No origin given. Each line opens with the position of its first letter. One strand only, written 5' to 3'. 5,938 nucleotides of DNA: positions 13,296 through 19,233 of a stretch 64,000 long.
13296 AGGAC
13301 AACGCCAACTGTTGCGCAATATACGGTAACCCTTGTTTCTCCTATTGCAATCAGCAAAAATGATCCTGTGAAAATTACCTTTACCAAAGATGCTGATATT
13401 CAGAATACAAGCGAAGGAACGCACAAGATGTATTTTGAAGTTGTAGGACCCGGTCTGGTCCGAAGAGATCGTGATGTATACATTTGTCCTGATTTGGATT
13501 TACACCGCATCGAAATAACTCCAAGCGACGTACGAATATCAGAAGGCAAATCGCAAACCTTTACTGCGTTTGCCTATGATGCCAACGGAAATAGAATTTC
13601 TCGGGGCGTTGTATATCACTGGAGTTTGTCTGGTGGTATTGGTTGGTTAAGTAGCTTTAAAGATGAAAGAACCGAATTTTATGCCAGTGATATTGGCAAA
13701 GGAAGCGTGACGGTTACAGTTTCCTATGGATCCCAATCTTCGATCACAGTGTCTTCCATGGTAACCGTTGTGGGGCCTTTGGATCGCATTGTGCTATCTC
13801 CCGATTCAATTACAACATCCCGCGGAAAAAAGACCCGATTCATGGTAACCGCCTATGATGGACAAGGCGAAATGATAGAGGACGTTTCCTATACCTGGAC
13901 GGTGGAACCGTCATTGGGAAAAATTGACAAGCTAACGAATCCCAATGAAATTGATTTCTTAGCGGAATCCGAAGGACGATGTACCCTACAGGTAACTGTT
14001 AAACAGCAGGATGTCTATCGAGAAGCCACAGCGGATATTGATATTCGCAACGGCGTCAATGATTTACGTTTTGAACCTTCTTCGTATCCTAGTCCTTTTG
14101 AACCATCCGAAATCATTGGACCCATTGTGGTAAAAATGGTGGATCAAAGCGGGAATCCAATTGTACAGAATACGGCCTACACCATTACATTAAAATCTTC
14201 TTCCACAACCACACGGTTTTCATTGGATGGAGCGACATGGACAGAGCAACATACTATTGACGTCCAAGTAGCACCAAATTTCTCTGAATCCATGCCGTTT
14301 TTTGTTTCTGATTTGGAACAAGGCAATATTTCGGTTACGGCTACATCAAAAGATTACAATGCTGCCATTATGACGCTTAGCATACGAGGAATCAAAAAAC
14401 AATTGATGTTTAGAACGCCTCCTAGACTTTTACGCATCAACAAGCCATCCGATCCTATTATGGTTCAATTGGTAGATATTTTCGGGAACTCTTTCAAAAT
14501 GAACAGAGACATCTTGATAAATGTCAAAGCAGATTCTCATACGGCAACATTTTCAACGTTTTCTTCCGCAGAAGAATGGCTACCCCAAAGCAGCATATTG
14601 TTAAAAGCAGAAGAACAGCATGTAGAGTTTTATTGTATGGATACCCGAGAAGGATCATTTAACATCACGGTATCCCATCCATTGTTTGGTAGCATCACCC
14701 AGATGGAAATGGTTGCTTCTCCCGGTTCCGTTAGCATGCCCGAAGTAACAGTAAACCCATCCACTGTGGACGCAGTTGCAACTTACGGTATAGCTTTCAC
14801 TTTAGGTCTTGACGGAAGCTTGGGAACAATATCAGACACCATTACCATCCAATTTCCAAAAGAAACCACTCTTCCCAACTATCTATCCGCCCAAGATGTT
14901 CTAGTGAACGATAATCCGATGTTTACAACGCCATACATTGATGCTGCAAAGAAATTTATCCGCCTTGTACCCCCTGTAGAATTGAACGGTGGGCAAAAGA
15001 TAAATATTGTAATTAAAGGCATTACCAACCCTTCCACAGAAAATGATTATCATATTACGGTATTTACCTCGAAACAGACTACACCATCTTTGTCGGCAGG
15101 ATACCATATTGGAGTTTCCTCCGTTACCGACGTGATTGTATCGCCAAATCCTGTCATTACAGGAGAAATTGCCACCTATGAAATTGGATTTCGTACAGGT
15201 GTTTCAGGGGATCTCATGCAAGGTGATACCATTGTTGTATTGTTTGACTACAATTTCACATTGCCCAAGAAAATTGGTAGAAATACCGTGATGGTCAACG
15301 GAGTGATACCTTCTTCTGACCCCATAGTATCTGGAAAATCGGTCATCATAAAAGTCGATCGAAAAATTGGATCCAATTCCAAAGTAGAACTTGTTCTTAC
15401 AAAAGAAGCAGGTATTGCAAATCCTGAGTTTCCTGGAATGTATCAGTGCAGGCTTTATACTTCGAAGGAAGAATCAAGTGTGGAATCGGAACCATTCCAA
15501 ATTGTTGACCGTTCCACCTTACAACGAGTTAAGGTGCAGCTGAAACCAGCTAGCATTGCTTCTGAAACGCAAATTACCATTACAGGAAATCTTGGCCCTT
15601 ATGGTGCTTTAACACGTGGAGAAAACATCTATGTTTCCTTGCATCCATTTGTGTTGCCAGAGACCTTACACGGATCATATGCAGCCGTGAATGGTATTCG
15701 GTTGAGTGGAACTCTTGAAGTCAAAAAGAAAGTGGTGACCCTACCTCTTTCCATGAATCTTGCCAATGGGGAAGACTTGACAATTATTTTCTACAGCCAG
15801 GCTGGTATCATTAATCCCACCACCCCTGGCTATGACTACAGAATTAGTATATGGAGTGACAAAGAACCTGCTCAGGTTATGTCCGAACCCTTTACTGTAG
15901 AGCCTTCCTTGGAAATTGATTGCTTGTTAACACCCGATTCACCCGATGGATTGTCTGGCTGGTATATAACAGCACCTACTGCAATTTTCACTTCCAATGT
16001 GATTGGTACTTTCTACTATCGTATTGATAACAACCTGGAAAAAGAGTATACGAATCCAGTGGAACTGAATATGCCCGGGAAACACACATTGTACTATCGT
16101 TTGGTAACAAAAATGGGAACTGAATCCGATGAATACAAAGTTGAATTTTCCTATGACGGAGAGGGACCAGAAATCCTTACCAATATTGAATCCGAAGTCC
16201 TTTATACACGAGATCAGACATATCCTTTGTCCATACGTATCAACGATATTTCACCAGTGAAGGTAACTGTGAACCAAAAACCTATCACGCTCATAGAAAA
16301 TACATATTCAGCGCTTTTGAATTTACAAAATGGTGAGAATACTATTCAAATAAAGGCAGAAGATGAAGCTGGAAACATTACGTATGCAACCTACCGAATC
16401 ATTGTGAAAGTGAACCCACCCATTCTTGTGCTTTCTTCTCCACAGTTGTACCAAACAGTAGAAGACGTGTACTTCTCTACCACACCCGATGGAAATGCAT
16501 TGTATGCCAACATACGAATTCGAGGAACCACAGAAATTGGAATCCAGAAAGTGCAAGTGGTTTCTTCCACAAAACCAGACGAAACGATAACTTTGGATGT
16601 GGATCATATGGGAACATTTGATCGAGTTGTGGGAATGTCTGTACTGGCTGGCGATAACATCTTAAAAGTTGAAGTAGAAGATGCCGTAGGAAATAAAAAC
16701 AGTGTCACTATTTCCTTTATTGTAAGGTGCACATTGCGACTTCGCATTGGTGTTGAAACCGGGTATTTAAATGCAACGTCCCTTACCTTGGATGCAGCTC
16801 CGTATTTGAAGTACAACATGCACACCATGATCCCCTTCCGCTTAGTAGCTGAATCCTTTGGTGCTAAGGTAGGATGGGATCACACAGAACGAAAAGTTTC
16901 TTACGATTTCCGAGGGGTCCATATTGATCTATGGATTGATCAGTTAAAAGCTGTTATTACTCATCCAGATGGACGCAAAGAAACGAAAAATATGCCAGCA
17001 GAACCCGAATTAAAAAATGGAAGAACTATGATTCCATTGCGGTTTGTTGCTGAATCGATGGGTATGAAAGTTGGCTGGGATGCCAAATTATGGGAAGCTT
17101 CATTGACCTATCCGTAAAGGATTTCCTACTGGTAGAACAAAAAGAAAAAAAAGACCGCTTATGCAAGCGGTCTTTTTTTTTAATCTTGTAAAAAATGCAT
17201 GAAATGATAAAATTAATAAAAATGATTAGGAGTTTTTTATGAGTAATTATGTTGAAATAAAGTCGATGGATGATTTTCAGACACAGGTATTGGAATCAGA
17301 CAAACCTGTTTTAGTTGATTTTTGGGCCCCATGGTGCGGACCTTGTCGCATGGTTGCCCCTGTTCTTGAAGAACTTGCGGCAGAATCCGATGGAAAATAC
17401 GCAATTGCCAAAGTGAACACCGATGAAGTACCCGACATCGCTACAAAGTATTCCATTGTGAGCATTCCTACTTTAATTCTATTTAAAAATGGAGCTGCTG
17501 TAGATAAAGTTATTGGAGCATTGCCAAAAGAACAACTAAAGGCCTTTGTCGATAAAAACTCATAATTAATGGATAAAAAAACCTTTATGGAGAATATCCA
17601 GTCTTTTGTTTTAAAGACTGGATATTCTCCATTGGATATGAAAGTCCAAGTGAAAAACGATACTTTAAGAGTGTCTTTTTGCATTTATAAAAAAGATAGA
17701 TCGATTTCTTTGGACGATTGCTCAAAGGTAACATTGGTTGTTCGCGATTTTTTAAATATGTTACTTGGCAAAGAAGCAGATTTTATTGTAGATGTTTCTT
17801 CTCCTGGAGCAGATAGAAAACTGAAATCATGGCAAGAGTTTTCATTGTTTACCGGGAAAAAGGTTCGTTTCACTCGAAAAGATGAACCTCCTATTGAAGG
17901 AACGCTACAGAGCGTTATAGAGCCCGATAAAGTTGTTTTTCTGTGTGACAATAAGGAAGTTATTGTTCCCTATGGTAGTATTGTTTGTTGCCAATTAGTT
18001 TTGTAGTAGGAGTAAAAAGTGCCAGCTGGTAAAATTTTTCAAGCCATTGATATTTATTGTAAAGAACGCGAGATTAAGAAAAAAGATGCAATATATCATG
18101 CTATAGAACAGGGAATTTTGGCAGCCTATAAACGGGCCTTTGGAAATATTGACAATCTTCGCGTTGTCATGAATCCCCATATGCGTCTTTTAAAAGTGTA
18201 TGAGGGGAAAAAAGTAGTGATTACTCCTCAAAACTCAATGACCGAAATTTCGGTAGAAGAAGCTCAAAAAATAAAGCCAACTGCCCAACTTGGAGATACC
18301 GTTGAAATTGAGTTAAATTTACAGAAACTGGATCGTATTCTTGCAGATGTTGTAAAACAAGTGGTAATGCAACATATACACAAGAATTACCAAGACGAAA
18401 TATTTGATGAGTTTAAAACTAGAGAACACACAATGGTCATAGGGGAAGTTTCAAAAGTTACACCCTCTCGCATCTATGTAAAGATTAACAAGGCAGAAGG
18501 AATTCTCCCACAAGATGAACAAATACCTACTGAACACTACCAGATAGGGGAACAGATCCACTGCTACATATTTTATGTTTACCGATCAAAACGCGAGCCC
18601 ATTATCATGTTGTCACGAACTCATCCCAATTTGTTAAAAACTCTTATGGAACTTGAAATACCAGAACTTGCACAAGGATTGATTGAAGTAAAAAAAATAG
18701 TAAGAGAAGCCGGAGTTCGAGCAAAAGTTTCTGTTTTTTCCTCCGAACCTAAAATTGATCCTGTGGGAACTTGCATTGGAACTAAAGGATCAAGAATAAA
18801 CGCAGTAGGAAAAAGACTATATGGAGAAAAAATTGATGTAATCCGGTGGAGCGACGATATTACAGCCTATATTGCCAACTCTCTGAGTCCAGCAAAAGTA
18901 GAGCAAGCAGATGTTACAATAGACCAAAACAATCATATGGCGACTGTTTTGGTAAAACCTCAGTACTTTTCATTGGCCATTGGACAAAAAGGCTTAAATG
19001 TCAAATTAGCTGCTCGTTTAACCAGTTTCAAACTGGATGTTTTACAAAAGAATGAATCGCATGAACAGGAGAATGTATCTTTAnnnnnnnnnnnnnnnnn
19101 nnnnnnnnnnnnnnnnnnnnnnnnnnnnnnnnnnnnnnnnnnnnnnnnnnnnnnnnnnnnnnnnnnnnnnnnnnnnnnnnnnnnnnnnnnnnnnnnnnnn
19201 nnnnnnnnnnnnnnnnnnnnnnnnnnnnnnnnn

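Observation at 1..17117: Tandem giant envelope-protein genes built from an unassigned ~130-aa module (candidate novel sheath / S-layer-type or giant-adhesin system)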

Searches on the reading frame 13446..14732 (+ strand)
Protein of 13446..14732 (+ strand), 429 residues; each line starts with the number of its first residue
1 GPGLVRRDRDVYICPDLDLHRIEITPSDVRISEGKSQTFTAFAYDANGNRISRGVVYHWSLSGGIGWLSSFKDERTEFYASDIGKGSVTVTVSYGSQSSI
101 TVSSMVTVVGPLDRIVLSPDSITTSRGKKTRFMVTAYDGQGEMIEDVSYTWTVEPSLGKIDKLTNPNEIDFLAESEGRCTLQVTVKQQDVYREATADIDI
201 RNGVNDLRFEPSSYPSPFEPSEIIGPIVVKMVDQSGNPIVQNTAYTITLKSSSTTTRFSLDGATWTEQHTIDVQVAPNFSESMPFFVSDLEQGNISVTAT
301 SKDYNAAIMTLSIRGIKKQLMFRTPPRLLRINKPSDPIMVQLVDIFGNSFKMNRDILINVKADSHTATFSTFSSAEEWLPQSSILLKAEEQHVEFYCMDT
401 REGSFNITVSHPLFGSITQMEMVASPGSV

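Call 70: search_protein_families(library=pfam, proteins=[window:13446-14732:+], max_evalue=0.1)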
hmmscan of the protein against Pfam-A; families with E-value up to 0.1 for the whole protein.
window:13446-14732:+ (429 aa): 2 families
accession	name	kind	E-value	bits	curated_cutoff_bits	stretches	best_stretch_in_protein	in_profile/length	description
PF02369.22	Big_1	-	4.9e-06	27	34.9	0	32-102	14-90/93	Bacterial Ig-like domain (group 1)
PF00630.25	Filamin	-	0.0024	19.1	26.9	0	125-190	18-87/93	Filamin/ABP280 repeat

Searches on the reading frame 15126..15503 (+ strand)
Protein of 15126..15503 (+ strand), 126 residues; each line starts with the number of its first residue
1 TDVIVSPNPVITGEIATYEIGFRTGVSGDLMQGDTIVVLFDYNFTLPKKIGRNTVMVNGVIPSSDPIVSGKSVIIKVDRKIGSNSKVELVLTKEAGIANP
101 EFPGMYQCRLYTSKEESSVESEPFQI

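Call 12: search_protein_families(library=pfam, proteins=[window:15126-15503:+], max_evalue=1)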
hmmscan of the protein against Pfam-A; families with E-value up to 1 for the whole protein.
seq(126 aa): 2 families
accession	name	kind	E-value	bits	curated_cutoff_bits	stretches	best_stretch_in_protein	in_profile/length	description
PF16267.10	DUF4920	-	0.00096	19.6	25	1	29-61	33-66/87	Domain of unknown function (DUF4920)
PF10989.13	DUF2808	-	0.037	14.5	25.3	1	70-109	88-124/146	Protein of unknown function (DUF2808)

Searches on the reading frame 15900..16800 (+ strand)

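Call 70: search_protein_families(library=pfam, proteins=[window:15900-16800:+], max_evalue=0.1)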
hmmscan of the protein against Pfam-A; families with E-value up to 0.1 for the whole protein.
window:15900-16800:+ (300 aa): 8 families
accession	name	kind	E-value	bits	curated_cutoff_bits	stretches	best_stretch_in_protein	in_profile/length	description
PF09136.16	Glucodextran_B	-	2.8e-11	43.6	27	1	106-169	17-81/83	Glucodextranase, domain B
PF19077.6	Big_13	-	3.6e-07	31.1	27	2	135-164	65-94/102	Bacterial Ig-like domain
PF12733.13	Cadherin-like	-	0.0046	17.8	24.2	1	120-168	40-85/89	Cadherin-like beta sandwich domain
PF07495.19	Y_Y_Y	-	0.011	16.1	26.6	0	141-171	34-64/65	Y_Y_Y domain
PF13754.12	Big_3_4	-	0.028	14.8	27.3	0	142-165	31-54/106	Domain of unknown function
PF02494.22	HYR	-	0.053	14.3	21.7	0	126-167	38-79/81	HYR domain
PF22768.1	SPP1_Dit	-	0.061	14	25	0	83-162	14-93/97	Siphovirus-type tail component, C-terminal domain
PF20164.4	GspA_SrpA_N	-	0.08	13.8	27.4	0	141-170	83-112/117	GspA/SrpA SigLec-like domain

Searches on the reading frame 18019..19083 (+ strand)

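Call 18: search_protein_families(library=ncbifam, proteins=[window:18019-19083:+], max_evalue=0.00001)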
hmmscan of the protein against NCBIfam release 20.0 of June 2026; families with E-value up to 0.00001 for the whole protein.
window:18019-19083:+ (355 aa): 5 families
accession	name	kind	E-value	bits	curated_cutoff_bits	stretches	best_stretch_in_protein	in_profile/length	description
TIGR01953.1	NusA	equivalog_domain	2.4e-105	352.3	253.4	1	6-345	2-339/340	transcription termination factor NusA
NF006645.0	PRK09202.4-5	equivalog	5.2e-57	193.7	532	1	6-350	19-376/540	transcription termination/antitermination protein NusA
NF006642.0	PRK09202.4-1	equivalog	1.6e-33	116.1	687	1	72-346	97-377/614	transcription termination/antitermination protein NusA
TIGR01952.1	nusA_arch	equivalog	1.3e-13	51.4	74.35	1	249-341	44-135/141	NusA-like transcription termination signal-binding factor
NF006261.0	PRK08406.1-5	equivalog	3.5e-09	36.5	231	1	248-336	42-129/173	transcription elongation factor NusA-like protein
